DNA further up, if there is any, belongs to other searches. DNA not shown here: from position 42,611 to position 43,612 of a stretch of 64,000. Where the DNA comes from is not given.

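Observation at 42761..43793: LrgA/LrgB pair embedded inside the sialic-acid operon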

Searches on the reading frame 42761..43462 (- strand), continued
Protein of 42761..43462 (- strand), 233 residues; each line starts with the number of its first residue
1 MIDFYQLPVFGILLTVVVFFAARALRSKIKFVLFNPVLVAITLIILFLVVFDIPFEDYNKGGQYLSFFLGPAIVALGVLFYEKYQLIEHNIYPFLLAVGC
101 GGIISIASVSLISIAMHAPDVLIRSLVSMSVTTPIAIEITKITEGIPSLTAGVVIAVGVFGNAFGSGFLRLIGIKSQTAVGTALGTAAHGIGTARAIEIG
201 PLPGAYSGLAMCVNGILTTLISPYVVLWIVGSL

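Call 66: find_encoding_contigs(protein=P0098, flank=10000, max_places=1)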
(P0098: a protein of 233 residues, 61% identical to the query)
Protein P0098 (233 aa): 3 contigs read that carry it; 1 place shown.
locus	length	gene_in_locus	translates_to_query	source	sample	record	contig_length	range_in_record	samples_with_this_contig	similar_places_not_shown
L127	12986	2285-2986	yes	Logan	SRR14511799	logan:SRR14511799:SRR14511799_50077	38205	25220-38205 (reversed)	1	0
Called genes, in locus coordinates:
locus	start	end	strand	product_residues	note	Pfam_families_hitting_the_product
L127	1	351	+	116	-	?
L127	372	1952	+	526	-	PF14873:BNR_assoc_N, PF24316:Tli3 (faint), PF13088:BNR_2, PF13859:BNR_3, PF02012:BNR (faint)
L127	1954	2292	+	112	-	PF03788:LrgA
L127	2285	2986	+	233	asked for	PF04172:LrgB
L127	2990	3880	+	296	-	PF05721:PhyH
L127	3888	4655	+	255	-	PF02633:Creatininase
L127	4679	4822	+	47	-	-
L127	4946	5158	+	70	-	-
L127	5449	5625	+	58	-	-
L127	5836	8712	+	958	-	PF23748:Beta-prop_LRRK2 (faint), PF07494:Reg_prop (weak), PF07495:Y_Y_Y, PF12833:HTH_18, PF00165:HTH_AraC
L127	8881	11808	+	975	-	-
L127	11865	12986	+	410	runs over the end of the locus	PF01738:DLH (weak), PF00326:Peptidase_S9 (weak)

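Call 67: find_encoding_contigs(protein=P0107, flank=10000, max_places=1)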
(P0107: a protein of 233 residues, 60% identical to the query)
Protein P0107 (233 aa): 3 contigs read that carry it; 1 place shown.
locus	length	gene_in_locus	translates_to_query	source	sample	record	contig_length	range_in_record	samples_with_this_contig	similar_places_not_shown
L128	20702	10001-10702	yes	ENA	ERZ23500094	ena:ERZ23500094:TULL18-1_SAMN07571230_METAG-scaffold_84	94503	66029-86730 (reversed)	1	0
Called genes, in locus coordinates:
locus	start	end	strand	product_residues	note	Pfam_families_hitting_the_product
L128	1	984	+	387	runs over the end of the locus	PF07221:GlcNAc_2-epim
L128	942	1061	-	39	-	-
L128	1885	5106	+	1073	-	PF13620:CarboxypepD_reg, PF13715:CarbopepD_reg_2, PF07715:Plug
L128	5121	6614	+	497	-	PF14322:SusD-like_3, PF07980:SusD_RagB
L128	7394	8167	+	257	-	PF02633:Creatininase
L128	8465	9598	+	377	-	PF24316:Tli3 (faint), PF13088:BNR_2, PF13859:BNR_3, PF15902:Sortilin-Vps10 (faint), PF02012:BNR (faint)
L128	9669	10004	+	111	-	PF03788:LrgA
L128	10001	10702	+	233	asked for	PF04172:LrgB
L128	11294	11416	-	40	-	-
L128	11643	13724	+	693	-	PF00657:Lipase_GDSL, PF13472:Lipase_GDSL_2, PF03629:SASA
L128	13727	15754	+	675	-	PF02838:Glyco_hydro_20b, PF00728:Glyco_hydro_20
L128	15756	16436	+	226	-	PF17182:OSK (weak), PF00657:Lipase_GDSL, PF13472:Lipase_GDSL_2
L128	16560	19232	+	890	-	PF24996:NANM, PF24681:Kelch_KLHDC2_KLHL20_DRC7, PF24981:Beta-prop_ATRN-LZTR1 (weak), PF13415:Beta-prop_FBX42, PF24996:NANM, PF00474:SSF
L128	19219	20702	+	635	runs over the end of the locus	PF01182:Glucosamine_iso, PF02585:PIG-L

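Call 84: predict_structure(alignment_id=A1)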
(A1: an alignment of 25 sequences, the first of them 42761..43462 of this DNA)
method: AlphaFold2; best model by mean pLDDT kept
length: 233 residues; sequences in the alignment: 25
mean_pLDDT: 74.5   pTM: 0.63
mean pLDDT of the five models: 74.5, 72.4, 65.7, 61.2, 48.5
residues with pLDDT >= 90: 28; 70-90: 131; 50-70: 68; < 50: 6
segments of 3 or more residues with pLDDT < 50: 126-131
pLDDT, mean of each block of 10 residues (from residue 1): 84 92 86 82 94 90 72 83 78 75 74 74 51 55 61 59 66 73 64 71 78 72 78 78
secondary structure, 60 per line:
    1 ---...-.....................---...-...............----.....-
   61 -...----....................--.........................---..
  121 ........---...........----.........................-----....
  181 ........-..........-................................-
elements in order: H8-28 H36-50 H55-59 H69-88 H91-115 H119-128 H132-142 H147-171 H177-188 H190-199 H201-232

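Call 86: fold_search(model_id=the predicted structure, library=pdb)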
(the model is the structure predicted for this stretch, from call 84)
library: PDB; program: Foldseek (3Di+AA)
matches with E <= 10: 123; with E <= 0.001: 0
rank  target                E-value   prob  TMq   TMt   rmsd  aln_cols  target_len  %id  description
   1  3qf4_B                2.0e+00  0.08  0.20  0.10  17.7       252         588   14  Crystal structure of a heterodimeric ABC transporter in its inward-facing conformation (released 2012-03-28)
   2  4wd7_B                2.0e+00  0.06  0.18  0.16  24.4       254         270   15  Crystal structure of a bacterial Bestrophin homolog from Klebsiella pneumoniae by Zn-SAD phasing (released 2014-10-01)
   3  6ivw_C                2.0e+00  0.07  0.18  0.17  24.0       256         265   15  Crystal structure of a bacterial Bestrophin homolog from Klebsiella pneumoniae with a mutation D269A (released 2019-11-13)
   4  6iv3_B                2.1e+00  0.06  0.18  0.16  24.5       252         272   15  Crystal structure of a bacterial Bestrophin homolog from Klebsiella pneumoniae with a mutation W252A (released 2019-11-13)
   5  9il4_A                2.2e+00  0.09  0.23  0.18  17.9       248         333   17  Structure and iron-transporting mechanism of BOCT1 (released 2025-07-02)
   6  9csi                  2.2e+00  0.07  0.18  0.09  17.5       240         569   13  A. baumannii MsbA Bound to Cerastecin Compound 5 (released 2024-09-04)
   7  2zy9_A                2.3e+00  0.15  0.24  0.15  16.3       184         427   12  Improved crystal structure of magnesium transporter MgtE (released 2009-12-01)
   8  7ahk                  2.3e+00  0.10  0.22  0.15  16.9       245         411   17  Crystal structure of the outward-facing state of the substrate-free Na+-only bound glutamate transporter homolog GltPh (released 2020-11-18)
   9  4q4a_B                2.3e+00  0.06  0.19  0.10  17.8       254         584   16  Improved model of AMP-PNP bound TM287/288 (released 2014-07-16)
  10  6iv3_D                2.4e+00  0.07  0.19  0.17  24.4       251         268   16  Crystal structure of a bacterial Bestrophin homolog from Klebsiella pneumoniae with a mutation W252A (released 2019-11-13)
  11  9n64_A                2.4e+00  0.06  0.18  0.10  18.0       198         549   14  Transporter associated with antigen processing (TAP) EQ mutant bound to ATP in the outward-facing kinked state (released 2025-09-03)
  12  2yvx_A                2.6e+00  0.12  0.24  0.15  15.2       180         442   14  Crystal structure of magnesium transporter MgtE (released 2007-09-04)
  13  6ivp_D                2.6e+00  0.05  0.17  0.16  24.6       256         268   14  Crystal structure of a membrane protein P262A (released 2019-11-06)
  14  6iv2_E                2.9e+00  0.04  0.16  0.15  23.3       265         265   15  Crystal structure of a bacterial Bestrophin homolog from Klebsiella pneumoniae with a mutation Y211A (released 2019-11-13)
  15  4wd7_A                2.9e+00  0.04  0.15  0.14  23.7       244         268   18  Crystal structure of a bacterial Bestrophin homolog from Klebsiella pneumoniae by Zn-SAD phasing (released 2014-10-01)
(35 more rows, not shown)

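Call 92: find_related_loci(query=A1, collection=metagenome_contigs, flank=10000)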
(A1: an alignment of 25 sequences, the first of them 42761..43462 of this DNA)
Query A1 (233 aa) in metagenome_contigs; peptide patterns used: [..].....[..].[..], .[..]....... (x = any residue, [..] = any of these).
600 stretches matched a pattern (row limit reached: there are more); 552 encode a relative of the query (tblastn E <= 1e-3); the best 80 are kept; 80 distinct loci.
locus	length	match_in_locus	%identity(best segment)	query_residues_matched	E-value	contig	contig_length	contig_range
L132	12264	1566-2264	91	1-233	1e-135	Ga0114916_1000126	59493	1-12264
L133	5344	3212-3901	63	1-230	2e-92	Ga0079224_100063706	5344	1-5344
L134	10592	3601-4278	59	1-226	7e-88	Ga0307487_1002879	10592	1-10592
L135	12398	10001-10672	60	1-224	4e-87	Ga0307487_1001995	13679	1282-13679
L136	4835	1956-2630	57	1-225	6e-86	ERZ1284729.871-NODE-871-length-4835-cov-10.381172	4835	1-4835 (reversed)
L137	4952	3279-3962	46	1-228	2e-56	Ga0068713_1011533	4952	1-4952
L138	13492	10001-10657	45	8-226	2e-55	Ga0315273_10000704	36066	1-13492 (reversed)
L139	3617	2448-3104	47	1-219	2e-51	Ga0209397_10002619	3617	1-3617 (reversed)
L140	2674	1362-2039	44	1-226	2e-51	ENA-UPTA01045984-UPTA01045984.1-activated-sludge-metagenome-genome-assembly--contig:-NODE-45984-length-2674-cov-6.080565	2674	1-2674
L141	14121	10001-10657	44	8-226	3e-51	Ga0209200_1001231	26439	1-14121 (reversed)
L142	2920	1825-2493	44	3-225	7e-51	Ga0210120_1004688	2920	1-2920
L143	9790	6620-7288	45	1-223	4e-50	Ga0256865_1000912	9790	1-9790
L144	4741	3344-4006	43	8-230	8e-50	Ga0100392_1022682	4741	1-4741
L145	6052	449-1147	42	1-233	1e-49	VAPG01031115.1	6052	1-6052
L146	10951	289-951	43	8-230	9e-50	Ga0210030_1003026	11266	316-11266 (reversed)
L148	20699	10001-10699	39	1-229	1e-48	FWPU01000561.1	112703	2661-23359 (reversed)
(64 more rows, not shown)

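Call 95: search_protein_families(library=ncbifam, proteins=[L148:6257-7645:+, L148:7647-8948:+, L148:8945-9661:+, L148:10757-12091:+, L148:12088-13449:+, L148:4541-5698:-, L148:2586-3929:-], max_evalue=1e-10)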
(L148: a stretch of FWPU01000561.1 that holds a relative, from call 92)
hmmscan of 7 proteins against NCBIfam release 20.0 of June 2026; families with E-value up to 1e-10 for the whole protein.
L148:6257-7645:+ (462 aa): 4 families
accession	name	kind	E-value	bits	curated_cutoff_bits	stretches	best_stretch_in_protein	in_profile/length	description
TIGR00387.1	glcD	equivalog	5.1e-165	549.3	567.9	1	45-457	1-413/413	glycolate oxidase subunit GlcD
NF008408.0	PRK11230.1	equivalog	7.9e-112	374.3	897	1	7-459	21-472/499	glycolate oxidase subunit GlcD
NF049975.1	2HglutDHaseYdiJ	equivalog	2.3e-48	164.7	1350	2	5-182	16-194/1018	D-2-hydroxyglutarate dehydrogenase YdiJ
NF008439.0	PRK11282.1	equivalog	7.8e-28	97.3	284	1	60-229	17-185/358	glycolate oxidase subunit GlcE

L148:7647-8948:+ (433 aa): 8 families
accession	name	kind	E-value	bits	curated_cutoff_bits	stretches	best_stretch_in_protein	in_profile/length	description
NF045670.1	quin_L_LdhH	equivalog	6.9e-87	292.3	800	1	16-426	301-704/706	L-lactate dehydrogenase (quinone) large subunit LdhH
NF004898.0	PRK06259.1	equivalog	3.3e-56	190.9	385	1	185-422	261-479/488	fumarate reductase (CoM/CoB) subunit TfrB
NF008369.0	PRK11168.1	equivalog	2.8e-43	148.3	278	1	18-431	10-399/401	anaerobic glycerol-3-phosphate dehydrogenase subunit C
NF008434.0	PRK11274.1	equivalog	1.8e-38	132.5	333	2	150-430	127-406/409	glycolate oxidase subunit GlcF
TIGR03379.1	glycerol3P_GlpC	equivalog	5.9e-30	104.3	279.9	1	187-430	163-395/397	anaerobic glycerol-3-phosphate dehydrogenase subunit GlpC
NF045663.1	diclust_near_Sec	equivalog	5.4e-17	61.1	530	1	69-411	352-618/759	pyridine nucleotide-disulfide oxidoreductase/dicluster-binding protein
NF045796.1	DsrK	equivalog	5e-12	45.2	400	0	318-376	319-382/453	sulfate reduction electron transfer complex DsrMKJOP subunit DsrK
TIGR03288.1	CoB_CoM_SS_B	equivalog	3.2e-11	43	345.15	1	188-408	2-238/290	CoB--CoM heterodisulfide reductase subunit B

L148:8945-9661:+ (238 aa): 18 families
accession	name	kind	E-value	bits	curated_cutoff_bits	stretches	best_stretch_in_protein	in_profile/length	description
NF007741.0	PRK10421.1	equivalog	3.9e-52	177.2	311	1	10-233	4-234/262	transcriptional regulator LldR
NF007001.0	PRK09464.1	equivalog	2.3e-45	155.2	330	1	7-231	4-231/254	pyruvate dehydrogenase complex transcriptional repressor PdhR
NF007442.0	PRK09990.1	equivalog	4e-38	131.3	301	1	11-231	8-234/256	transcriptional regulator GlcC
NF003011.0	PRK03837.1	subfamily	1.5e-37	129.5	260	1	4-234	4-235/241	transcriptional regulator NanR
NF007588.0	PRK10225.1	equivalog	1.3e-24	86.9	442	1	12-227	8-226/257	Uxu operon transcriptional regulator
NF008571.0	PRK11523.1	equivalog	1.5e-19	70.5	396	1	9-225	4-218/258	transcriptional regulator ExuR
NF052282.1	PLP_TF_PdxR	equivalog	1.8e-16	60.2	320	1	17-88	5-76/448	MocR-like pyridoxine biosynthesis transcription factor PdxR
TIGR03338.1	phnR_burk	equivalog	2.3e-16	60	271.5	1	15-225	13-206/212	phosphonate utilization associated transcriptional regulator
TIGR02018.2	his_ut_repres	equivalog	5.4e-15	55.4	220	1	17-80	3-66/226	histidine utilization transcriptional repressor HutC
NF052290.2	MocR_like_YczR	exception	1e-14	54.1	487.4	1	13-120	19-116/458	MocR-like transcription factor YczR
NF052286.1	ecto_TF_EhuR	exception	4.1e-14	52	480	1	17-102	15-103/458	MocR-like ectoine utilization transcription factor EhuR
NF041547.1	GntR_LSA1692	equivalog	4.5e-13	49.3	275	1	16-78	4-66/233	GntR family transcriptional regulator, LSA1692 subfamily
NF052281.1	rhizopine_MocR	equivalog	5.1e-13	48.5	650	1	14-88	19-93/479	rhizopine catabolism transcriptional regulator MocR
TIGR02325.1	C_P_lyase_phnF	equivalog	2e-12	47.1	156.8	1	17-78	12-73/238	phosphonate metabolism transcriptional regulator PhnF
TIGR02404.1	trehalos_R_Bsub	equivalog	2.1e-12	47.2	211.95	1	17-83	4-70/233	trehalose operon repressor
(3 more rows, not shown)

L148:10757-12091:+ (444 aa): 7 families
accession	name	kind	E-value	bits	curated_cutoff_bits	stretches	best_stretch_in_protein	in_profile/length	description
NF041294.1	Scnl_mescCoAtase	equivalog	1.8e-66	224.9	700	1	25-391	3-370/381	succinyl-CoA:mesaconate CoA-transferase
NF003809.0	PRK05398.1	subfamily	7.6e-62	209.2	442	1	24-228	3-205/416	formyl-CoA transferase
NF052585.1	SucGlutTfsCaiB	equivalog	9.5e-62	208.8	750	1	22-401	4-385/394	succinate--glutarate CoA-transferase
TIGR03253.1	oxalate_frc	equivalog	1.6e-60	205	504.2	1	24-226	2-202/416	formyl-CoA transferase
NF008511.0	PRK11430.1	equivalog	8.5e-60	202.8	522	1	26-320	10-303/381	CoA:oxalate CoA-transferase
NF002914.1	PRK03525.1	equivalog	5.1e-40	137.6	413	1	25-421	9-397/400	L-carnitine CoA-transferase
TIGR04253.1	mesacon_CoA_iso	equivalog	3.2e-12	46.1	725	1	26-251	3-224/403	2-methylfumaryl-CoA isomerase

L148:12088-13449:+ (453 aa): 6 families
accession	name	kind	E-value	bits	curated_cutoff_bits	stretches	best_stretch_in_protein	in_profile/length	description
NF041294.1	Scnl_mescCoAtase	equivalog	3e-53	181.3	700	1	39-418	3-365/381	succinyl-CoA:mesaconate CoA-transferase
NF008511.0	PRK11430.1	equivalog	1.2e-46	159.6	522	1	39-341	9-297/381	CoA:oxalate CoA-transferase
NF052585.1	SucGlutTfsCaiB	equivalog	5.8e-44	150.3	750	1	39-355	7-316/394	succinate--glutarate CoA-transferase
NF003809.0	PRK05398.1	subfamily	3e-39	134.8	442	1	38-253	3-207/416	formyl-CoA transferase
TIGR03253.1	oxalate_frc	equivalog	5.6e-39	134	504.2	1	39-252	3-205/416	formyl-CoA transferase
NF002914.1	PRK03525.1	equivalog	1.2e-29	103.5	413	1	48-358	17-312/400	L-carnitine CoA-transferase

L148:4541-5698:- (385 aa): 2 families
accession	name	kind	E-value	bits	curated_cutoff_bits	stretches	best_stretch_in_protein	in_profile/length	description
TIGR00787.1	dctP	subfamily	4.4e-26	91.9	175.05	1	71-313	15-255/257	DctP family TRAP transporter solute-binding subunit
NF037995.1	TRAP_S1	subfamily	4.6e-17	62.2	50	1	162-314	105-256/271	TRAP transporter substrate-binding protein DctP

L148:2586-3929:- (447 aa): 2 families
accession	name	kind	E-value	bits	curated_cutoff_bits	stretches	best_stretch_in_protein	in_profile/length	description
TIGR00786.1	dctM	subfamily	1.8e-99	333.3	268.45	1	21-441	1-405/405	TRAP transporter large permease subunit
NF011634.1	PRK15060.1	equivalog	2.7e-33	115.7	800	1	9-437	5-417/425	2,3-diketo-L-gulonate TRAP transporter large permease YiaN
